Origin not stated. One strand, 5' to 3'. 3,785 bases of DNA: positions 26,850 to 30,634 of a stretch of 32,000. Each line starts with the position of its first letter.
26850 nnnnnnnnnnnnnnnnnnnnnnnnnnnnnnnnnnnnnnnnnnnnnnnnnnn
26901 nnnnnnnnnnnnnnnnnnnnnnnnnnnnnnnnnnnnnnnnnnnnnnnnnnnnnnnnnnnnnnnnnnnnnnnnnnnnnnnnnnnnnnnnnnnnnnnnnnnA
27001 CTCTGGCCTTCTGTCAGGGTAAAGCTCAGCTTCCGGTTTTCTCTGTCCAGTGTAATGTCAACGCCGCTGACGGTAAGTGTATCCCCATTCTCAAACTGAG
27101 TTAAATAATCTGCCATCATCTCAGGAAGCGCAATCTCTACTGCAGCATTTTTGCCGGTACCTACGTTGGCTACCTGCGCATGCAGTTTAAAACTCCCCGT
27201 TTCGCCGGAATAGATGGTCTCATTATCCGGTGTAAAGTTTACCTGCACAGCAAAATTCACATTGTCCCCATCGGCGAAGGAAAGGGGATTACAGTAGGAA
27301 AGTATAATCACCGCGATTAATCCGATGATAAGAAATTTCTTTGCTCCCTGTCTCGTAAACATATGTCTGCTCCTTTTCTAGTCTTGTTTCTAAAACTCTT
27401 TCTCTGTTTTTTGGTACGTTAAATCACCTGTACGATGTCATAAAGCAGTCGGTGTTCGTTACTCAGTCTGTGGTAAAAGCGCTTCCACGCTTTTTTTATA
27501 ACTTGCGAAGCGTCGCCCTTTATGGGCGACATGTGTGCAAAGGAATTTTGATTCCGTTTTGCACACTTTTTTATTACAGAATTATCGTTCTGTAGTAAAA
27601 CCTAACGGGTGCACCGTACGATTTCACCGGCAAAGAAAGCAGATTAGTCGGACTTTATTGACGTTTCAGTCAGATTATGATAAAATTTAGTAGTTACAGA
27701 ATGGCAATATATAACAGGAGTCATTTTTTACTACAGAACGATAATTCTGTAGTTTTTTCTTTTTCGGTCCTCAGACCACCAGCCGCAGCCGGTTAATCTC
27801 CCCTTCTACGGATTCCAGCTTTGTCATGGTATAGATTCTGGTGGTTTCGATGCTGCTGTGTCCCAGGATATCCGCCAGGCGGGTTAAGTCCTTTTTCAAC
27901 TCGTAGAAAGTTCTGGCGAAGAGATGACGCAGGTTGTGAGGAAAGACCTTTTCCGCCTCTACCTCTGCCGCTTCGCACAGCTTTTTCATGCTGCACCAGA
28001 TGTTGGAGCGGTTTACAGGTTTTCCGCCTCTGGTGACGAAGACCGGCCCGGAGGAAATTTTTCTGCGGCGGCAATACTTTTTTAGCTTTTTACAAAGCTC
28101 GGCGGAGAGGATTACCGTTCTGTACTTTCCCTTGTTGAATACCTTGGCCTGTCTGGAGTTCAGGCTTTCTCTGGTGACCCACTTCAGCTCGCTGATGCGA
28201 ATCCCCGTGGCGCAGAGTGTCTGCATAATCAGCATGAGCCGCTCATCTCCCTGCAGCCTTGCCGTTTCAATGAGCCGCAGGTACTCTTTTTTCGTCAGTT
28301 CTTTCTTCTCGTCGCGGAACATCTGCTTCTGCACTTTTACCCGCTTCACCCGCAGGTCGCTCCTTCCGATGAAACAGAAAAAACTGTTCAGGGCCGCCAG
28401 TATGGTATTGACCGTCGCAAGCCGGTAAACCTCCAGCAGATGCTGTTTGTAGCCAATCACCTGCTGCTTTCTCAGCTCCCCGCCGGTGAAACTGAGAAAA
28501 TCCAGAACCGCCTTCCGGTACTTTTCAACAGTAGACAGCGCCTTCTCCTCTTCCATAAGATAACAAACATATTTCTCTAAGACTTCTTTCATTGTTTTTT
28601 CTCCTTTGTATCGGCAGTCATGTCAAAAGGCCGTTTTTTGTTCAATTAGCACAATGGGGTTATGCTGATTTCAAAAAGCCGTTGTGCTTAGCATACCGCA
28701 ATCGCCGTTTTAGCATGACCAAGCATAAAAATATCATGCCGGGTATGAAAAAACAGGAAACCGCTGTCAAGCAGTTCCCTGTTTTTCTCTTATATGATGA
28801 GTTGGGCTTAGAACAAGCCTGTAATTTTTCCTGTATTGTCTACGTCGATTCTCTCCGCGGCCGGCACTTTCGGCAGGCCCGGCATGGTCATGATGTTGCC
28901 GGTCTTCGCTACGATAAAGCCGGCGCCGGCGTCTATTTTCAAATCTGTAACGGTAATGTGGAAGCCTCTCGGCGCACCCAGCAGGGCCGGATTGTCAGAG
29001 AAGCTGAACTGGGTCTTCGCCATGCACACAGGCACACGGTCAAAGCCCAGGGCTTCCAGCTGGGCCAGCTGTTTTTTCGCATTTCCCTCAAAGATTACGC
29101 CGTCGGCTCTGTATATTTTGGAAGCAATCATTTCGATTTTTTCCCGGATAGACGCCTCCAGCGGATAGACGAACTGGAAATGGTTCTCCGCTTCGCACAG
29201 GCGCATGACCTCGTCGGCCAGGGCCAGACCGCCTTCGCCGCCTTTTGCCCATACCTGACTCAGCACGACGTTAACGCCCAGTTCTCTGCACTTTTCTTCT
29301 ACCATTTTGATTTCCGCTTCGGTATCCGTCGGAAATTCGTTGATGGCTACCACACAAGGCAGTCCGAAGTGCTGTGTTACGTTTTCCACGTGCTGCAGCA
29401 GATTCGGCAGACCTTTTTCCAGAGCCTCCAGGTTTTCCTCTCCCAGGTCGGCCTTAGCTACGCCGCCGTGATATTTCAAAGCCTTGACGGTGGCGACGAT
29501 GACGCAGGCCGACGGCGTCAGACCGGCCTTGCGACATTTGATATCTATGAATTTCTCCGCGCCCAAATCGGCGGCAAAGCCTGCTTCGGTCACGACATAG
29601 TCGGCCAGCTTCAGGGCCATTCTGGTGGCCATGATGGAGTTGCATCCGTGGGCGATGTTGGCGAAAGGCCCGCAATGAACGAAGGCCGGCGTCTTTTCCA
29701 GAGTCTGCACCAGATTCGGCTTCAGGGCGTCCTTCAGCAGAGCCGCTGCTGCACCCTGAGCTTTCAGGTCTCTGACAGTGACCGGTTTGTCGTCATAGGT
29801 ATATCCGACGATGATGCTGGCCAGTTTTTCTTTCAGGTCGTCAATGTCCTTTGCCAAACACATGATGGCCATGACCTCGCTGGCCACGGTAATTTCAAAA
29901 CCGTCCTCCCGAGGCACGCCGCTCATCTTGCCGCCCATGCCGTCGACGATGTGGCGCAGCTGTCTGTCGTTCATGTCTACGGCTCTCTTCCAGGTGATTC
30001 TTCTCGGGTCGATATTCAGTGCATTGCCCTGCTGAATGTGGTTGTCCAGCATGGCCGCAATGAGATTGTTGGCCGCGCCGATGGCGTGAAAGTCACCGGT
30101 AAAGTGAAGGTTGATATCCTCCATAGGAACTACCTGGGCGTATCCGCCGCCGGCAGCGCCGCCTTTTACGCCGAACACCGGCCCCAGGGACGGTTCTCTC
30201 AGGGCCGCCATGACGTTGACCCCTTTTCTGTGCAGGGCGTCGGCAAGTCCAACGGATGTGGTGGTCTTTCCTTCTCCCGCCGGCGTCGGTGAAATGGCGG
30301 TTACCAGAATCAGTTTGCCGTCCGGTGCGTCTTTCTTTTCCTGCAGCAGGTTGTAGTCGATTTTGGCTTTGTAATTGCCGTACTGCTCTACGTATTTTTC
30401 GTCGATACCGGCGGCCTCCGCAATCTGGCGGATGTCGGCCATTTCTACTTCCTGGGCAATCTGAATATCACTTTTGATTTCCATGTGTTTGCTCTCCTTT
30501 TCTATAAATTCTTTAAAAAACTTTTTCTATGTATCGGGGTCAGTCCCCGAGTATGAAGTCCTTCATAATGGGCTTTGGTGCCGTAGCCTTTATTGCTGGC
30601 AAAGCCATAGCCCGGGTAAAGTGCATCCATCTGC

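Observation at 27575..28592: Fim-like invertible promoter switch with its own tyrosine recombinase, upstream of the sortase-pilus operon and captured OFF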

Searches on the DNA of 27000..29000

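Call 7: search_rna_families(source=window, start=27000, end=29000, threshold=evalue, max_evalue=1)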
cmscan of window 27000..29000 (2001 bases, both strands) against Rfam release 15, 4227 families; matches with E-value up to 1: 1.
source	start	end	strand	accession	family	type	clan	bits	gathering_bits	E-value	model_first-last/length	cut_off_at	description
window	27770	27858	+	RF00223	IRES_Bip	Cis-reg; IRES;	-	14.6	40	0.11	1-263/263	no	bip internal ribosome entry site (IRES)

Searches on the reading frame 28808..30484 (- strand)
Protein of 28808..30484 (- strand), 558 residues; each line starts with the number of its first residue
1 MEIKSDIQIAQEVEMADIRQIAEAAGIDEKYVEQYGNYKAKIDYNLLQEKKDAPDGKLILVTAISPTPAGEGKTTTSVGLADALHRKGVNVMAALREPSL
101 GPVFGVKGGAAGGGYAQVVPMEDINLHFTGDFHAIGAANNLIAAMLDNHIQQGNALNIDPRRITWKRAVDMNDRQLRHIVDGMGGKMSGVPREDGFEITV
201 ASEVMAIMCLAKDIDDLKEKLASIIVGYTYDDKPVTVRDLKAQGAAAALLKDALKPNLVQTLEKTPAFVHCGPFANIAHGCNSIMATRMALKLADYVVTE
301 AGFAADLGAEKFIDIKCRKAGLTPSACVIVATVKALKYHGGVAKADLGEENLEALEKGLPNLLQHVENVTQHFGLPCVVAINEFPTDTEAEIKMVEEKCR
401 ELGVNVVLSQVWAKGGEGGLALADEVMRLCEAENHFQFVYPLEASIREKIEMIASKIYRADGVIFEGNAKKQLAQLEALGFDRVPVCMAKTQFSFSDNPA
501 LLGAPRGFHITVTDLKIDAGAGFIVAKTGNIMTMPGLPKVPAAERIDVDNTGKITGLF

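Call 6: search_protein_families(library=pfam, proteins=[window:28808-30484:-])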
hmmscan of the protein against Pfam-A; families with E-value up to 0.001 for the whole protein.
window:28808-30484:- (558 aa): 1 family
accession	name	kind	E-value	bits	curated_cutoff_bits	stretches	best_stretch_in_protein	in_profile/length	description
PF01268.25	FTHFS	-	8.9e-275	912.6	27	1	4-558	1-556/556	Formate--tetrahydrofolate ligase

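Call 45: find_encoding_contigs(protein=window:28808-30484:-, flank=3000, max_places=4)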
Protein window:28808-30484:- (558 aa): no gene with exactly this product is on record in the collection.

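Call 61: find_homologous_proteins(query=window:28808-30484:-, max_evalue=1e-100)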
Query window:28808-30484:- (558 aa): 8000 proteins with E <= 1e-100 among 8000 candidates; the best 120 are listed.
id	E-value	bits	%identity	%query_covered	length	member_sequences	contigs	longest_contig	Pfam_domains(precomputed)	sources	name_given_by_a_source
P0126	0.0e+0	1248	100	100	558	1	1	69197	PF01268.26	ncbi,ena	-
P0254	0.0e+0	1246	100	100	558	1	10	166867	PF01268.26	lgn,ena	-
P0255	0.0e+0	1240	99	100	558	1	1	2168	PF01268.26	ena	-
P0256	0.0e+0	1209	98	100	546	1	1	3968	PF01268.26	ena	-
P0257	0.0e+0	1191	94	100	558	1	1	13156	PF01268.26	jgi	-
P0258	0.0e+0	1188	94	100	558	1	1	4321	PF01268.26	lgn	-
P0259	0.0e+0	1186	95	100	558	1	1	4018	PF01268.26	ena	-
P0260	0.0e+0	1186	94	100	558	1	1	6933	PF01268.26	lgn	-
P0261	0.0e+0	1184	94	100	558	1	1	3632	PF01268.26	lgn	-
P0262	0.0e+0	1183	94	100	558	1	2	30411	PF01268.26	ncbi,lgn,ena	-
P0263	0.0e+0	1183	94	100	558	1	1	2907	PF01268.26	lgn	-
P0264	0.0e+0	1182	94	100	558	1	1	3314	PF01268.26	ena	-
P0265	0.0e+0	1181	94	100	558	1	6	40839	PF01268.26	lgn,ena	-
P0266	0.0e+0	1180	94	100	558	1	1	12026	PF01268.26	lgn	-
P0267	0.0e+0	1179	94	100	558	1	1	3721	PF01268.26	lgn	-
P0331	0.0e+0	1162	92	100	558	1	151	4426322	PF01268.26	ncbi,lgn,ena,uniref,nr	ncbi:formate--tetrahydrofolate ligase [Emergencia timonensis]|uniref:formate--tetrahydrofolate ligas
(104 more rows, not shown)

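Call 62: find_encoding_contigs(protein=P0331, flank=6000, max_places=2)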
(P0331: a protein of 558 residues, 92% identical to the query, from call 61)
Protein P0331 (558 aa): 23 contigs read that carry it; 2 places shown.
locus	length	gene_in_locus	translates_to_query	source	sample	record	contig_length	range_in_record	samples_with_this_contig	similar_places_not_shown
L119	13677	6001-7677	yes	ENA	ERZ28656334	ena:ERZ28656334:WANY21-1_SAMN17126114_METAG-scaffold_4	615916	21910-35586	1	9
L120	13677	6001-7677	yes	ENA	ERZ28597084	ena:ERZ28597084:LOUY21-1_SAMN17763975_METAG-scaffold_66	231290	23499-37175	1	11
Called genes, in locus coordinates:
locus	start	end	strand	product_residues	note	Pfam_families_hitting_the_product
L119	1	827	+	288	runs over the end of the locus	PF01418:HTH_6, PF01380:SIS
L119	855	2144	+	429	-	PF00266:Aminotran_5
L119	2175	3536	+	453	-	PF03553:Na_H_antiporter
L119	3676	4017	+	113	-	PF01245:Ribosomal_L19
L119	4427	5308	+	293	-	PF03193:RsgA_GTPase (weak), PF01926:MMR_HSR1, PF02421:FeoB_N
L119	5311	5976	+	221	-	PF01351:RNase_HII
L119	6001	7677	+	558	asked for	PF01268:FTHFS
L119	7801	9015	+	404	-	PF07905:PucR, PF13556:HTH_30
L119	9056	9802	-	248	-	-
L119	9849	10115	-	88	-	PF15562:Imm17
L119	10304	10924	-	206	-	PF00440:TetR_N (faint)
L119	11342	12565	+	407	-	PF07905:PucR, PF13556:HTH_30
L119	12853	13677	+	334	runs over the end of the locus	PF05544:Pro_racemase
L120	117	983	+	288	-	PF01418:HTH_6, PF01380:SIS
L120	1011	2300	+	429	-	PF00266:Aminotran_5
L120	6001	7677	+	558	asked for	PF01268:FTHFS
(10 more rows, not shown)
